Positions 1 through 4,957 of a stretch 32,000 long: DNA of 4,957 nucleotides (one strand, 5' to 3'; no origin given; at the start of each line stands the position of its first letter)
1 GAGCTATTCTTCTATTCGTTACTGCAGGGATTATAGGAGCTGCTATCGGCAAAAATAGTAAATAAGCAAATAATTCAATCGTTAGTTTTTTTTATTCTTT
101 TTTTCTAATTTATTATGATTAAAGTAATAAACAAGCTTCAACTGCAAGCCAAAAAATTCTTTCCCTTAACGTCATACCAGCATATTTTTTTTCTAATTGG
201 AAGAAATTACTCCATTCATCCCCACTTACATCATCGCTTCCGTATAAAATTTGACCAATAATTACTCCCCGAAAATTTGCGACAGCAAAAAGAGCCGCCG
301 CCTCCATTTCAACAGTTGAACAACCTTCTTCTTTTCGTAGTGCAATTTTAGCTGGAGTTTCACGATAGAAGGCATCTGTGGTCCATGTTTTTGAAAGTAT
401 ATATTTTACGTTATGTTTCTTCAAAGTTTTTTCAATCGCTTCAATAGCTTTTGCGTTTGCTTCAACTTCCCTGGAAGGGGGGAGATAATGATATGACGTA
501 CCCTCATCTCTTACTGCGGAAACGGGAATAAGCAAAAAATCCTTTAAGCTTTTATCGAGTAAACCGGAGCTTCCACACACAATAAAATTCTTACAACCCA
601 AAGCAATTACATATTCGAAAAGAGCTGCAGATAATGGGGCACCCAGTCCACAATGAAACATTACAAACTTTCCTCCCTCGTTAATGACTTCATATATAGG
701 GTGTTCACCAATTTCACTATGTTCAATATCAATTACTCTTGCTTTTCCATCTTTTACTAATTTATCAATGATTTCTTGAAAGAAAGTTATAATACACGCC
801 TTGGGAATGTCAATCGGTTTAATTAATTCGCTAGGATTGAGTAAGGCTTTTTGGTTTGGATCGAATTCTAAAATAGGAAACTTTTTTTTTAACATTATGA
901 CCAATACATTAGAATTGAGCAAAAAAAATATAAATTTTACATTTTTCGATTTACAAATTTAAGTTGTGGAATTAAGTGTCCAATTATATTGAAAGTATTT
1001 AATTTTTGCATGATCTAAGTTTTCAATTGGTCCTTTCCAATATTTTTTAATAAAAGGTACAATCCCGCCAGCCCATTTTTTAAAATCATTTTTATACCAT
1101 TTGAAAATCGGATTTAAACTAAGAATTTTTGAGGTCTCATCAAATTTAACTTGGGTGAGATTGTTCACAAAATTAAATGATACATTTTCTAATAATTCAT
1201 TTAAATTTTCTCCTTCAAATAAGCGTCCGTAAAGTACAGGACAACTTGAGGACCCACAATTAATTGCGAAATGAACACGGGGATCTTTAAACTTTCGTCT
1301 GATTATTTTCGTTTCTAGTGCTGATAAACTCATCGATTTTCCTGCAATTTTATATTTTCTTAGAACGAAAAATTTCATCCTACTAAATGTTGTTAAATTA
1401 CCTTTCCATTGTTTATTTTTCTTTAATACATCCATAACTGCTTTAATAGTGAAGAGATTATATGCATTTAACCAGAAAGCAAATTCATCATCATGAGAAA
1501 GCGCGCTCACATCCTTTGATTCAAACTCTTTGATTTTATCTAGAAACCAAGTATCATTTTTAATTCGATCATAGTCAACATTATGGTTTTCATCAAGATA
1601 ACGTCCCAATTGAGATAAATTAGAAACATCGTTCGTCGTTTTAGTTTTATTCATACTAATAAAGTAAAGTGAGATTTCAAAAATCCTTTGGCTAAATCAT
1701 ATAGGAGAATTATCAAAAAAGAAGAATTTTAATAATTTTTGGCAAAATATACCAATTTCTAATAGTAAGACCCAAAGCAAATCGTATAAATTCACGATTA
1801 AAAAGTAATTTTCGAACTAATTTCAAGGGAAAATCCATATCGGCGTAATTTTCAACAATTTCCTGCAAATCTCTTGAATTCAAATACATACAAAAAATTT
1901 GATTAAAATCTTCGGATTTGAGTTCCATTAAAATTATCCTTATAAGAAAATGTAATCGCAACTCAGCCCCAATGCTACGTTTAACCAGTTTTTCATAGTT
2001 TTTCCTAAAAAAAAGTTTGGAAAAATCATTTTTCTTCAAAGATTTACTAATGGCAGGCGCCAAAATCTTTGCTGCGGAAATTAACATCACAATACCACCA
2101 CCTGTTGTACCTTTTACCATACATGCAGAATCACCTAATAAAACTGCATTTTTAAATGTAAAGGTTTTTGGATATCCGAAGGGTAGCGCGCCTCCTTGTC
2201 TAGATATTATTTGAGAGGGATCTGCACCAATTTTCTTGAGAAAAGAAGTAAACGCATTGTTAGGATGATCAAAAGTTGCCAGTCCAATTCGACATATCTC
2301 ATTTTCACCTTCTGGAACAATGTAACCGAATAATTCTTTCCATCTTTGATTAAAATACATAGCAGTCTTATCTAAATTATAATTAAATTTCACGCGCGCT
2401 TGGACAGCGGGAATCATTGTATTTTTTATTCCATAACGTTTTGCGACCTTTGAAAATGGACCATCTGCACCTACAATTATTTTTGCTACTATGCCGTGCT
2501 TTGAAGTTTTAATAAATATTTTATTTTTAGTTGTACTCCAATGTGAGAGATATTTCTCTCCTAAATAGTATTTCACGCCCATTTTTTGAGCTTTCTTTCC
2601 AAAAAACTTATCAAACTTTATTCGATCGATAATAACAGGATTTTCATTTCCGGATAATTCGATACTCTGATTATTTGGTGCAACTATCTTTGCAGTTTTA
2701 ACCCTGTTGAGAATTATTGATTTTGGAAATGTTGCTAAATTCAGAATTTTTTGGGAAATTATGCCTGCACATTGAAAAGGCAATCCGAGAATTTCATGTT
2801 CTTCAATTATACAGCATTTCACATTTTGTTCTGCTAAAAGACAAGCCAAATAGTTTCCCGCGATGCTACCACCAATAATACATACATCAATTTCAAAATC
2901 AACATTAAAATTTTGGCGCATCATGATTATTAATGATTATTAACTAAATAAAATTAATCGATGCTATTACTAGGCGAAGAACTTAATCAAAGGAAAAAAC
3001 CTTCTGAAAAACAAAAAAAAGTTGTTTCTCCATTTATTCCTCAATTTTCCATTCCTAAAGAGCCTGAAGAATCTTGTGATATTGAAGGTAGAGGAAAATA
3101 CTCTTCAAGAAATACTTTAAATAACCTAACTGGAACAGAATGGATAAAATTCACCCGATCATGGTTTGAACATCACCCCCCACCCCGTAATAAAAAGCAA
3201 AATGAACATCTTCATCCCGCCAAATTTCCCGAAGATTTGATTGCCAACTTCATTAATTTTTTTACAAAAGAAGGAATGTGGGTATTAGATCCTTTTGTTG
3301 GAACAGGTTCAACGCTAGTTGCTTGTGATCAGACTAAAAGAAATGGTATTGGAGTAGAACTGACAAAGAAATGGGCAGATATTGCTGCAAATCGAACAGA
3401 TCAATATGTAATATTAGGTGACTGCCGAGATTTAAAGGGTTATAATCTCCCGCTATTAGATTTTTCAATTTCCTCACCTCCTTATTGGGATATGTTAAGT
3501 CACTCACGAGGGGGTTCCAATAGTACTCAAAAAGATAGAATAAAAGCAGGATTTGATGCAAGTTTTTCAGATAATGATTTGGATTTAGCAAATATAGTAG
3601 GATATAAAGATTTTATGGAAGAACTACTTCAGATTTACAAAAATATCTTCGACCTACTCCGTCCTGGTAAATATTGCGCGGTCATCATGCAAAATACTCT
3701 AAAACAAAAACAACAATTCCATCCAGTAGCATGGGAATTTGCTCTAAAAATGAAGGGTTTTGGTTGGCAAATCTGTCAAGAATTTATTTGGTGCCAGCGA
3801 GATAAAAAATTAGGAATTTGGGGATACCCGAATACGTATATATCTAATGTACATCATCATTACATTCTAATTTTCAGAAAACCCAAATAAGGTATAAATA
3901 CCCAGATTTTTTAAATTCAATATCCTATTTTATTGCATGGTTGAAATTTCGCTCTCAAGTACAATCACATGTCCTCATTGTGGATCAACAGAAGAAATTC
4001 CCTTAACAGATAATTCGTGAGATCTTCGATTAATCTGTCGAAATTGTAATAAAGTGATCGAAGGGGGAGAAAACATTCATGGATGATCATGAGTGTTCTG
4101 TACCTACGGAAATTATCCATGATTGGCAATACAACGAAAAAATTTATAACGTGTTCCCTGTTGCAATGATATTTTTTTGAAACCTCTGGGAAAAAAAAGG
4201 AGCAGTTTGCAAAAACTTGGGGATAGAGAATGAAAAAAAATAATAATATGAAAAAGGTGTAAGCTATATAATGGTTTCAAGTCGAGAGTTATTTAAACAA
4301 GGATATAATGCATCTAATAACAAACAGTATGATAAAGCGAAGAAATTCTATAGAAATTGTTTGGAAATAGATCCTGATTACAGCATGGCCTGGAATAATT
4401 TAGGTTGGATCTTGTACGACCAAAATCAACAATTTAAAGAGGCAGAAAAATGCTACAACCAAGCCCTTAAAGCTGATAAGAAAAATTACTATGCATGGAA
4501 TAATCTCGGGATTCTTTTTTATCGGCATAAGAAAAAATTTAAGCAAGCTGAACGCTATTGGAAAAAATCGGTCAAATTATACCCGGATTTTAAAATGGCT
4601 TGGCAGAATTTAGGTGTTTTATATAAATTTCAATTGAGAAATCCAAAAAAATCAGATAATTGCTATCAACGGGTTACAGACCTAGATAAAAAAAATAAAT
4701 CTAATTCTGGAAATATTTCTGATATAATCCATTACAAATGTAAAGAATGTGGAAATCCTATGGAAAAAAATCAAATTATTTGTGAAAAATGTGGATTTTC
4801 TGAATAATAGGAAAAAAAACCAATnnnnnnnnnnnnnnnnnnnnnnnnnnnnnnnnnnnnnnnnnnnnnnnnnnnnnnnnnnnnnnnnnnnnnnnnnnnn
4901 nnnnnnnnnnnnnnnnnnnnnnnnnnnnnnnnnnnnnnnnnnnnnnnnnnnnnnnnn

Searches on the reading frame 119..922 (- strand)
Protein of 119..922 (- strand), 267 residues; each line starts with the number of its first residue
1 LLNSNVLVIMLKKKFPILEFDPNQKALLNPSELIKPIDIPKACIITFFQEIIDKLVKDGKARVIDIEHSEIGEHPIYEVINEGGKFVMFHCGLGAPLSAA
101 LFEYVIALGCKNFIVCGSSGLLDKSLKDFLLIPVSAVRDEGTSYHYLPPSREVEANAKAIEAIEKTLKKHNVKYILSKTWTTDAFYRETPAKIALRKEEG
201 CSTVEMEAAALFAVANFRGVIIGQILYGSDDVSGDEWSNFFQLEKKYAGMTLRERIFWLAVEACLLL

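Call 55: search_protein_families(library=pfam, proteins=[window:119-922:-], max_evalue=0.0001)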
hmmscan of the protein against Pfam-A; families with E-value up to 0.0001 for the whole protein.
window:119-922:- (267 aa): 1 family
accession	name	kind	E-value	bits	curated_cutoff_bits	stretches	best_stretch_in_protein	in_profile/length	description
PF01048.26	PNP_UDP_1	-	6.5e-29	101.4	25.1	1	43-243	3-219/233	Phosphorylase superfamily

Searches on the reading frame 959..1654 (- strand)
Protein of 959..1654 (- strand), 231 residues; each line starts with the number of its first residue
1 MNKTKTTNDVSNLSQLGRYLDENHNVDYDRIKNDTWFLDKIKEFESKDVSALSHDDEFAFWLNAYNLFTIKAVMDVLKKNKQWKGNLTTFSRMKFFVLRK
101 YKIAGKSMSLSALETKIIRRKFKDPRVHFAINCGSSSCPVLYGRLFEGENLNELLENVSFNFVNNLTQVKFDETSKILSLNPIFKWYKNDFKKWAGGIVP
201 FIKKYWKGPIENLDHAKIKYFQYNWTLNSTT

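Call 55: search_protein_families(library=pfam, proteins=[window:959-1654:-], max_evalue=0.0001)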
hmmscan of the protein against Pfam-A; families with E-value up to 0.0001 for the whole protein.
window:959-1654:- (231 aa): 1 family
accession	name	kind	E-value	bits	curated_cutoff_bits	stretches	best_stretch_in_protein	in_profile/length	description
PF04784.19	DUF547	-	1.3e-25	90.3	27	1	50-162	2-124/125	Protein of unknown function, DUF547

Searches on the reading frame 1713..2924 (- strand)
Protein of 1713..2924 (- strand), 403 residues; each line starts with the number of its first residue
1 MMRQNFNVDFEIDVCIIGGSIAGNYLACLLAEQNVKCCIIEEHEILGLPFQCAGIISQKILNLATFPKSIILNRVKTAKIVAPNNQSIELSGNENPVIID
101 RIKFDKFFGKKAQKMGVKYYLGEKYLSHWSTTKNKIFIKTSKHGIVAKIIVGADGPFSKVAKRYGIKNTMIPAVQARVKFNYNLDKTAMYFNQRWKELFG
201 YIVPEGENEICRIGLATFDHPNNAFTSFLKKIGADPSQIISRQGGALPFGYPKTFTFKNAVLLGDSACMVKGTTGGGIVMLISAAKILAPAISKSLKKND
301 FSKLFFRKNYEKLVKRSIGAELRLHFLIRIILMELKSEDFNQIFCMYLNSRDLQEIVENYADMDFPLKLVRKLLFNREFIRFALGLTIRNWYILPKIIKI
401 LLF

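Call 55: search_protein_families(library=pfam, proteins=[window:1713-2924:-], max_evalue=0.0001)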
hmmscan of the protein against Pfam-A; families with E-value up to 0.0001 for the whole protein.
window:1713-2924:- (403 aa): 3 families
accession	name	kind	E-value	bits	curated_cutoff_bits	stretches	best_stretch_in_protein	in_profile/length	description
PF01494.25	FAD_binding_3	-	2e-09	37.6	22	1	11-184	1-192/349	FAD binding domain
PF05834.18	Lycopene_cycl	-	1.6e-07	31.2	23.4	1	13-344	1-339/380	Lycopene cyclase protein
PF13450.12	NAD_binding_8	-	5e-05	23.9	21.9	0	16-47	1-32/68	NAD(P)-binding Rossmann-like domain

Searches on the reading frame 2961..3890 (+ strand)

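Call 55: search_protein_families(library=pfam, proteins=[window:2961-3890:+], max_evalue=0.0001)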
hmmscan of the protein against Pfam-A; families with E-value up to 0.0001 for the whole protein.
window:2961-3890:+ (309 aa): 1 family
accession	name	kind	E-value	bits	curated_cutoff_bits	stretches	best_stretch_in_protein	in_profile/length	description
PF01555.25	N6_N4_Mtase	-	5.6e-25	89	26.7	1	59-143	135-220/221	DNA methylase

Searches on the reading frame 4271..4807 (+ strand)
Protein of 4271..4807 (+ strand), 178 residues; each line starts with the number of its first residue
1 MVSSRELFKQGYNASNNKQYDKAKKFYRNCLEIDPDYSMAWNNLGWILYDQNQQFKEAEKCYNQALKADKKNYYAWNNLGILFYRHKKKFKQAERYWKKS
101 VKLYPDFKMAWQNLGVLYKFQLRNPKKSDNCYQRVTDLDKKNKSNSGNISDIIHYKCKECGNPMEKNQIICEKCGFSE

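Call 55: search_protein_families(library=pfam, proteins=[window:4271-4807:+], max_evalue=0.0001)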
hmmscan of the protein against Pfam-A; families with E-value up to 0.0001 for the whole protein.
window:4271-4807:+ (178 aa): 18 families
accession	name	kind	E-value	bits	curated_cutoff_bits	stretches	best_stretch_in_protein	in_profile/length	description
PF13181.12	TPR_8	-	2.1e-20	71.5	25.7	2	8-37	5-34/34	Tetratricopeptide repeat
PF07719.23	TPR_2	-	7.2e-19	66.7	27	2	6-37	3-34/34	Tetratricopeptide repeat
PF13431.12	TPR_17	-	3.4e-18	64.8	24.4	1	26-59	1-33/34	Tetratricopeptide repeat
PF00515.34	TPR_1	-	3.3e-16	58.8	27.8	0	14-37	11-34/34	Tetratricopeptide repeat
PF13428.12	TPR_14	-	9.6e-14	51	23.5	0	48-81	10-43/44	Tetratricopeptide repeat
PF13424.12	TPR_12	-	1.7e-13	51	30.1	1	17-71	16-77/77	Tetratricopeptide repeat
PF13414.12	TPR_11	-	1.6e-12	47.3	26.8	1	51-85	6-40/42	TPR repeat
PF13432.12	TPR_16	-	7.6e-12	45.9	32.7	1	49-87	7-45/65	Tetratricopeptide repeat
PF01239.28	PPTA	-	3.5e-10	39.4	29.5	0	20-49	1-30/32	Protein prenyltransferase alpha subunit repeat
PF13176.12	TPR_7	-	1.5e-09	37.6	27.9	0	40-69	1-29/36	Tetratricopeptide repeat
PF14559.12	TPR_19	-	2.2e-09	38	25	1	17-74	4-61/68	Tetratricopeptide repeat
PF13174.12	TPR_6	-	1.4e-07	32.2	26.3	0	7-36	3-32/33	Tetratricopeptide repeat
PF13374.12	TPR_10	-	1.1e-06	28.9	27.5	0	42-66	6-29/42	Tetratricopeptide repeat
PF25063.1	ARM_TT21_C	-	2.1e-06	28.2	35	1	16-72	107-162/209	Tetratricopeptide repeat protein 21 C-terminal ARM domain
PF24575.1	TPR_Slam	-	4.7e-06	27.4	35.2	0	8-60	51-102/104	Surface lipoprotein assembly modifier, N-terminal TPR repeats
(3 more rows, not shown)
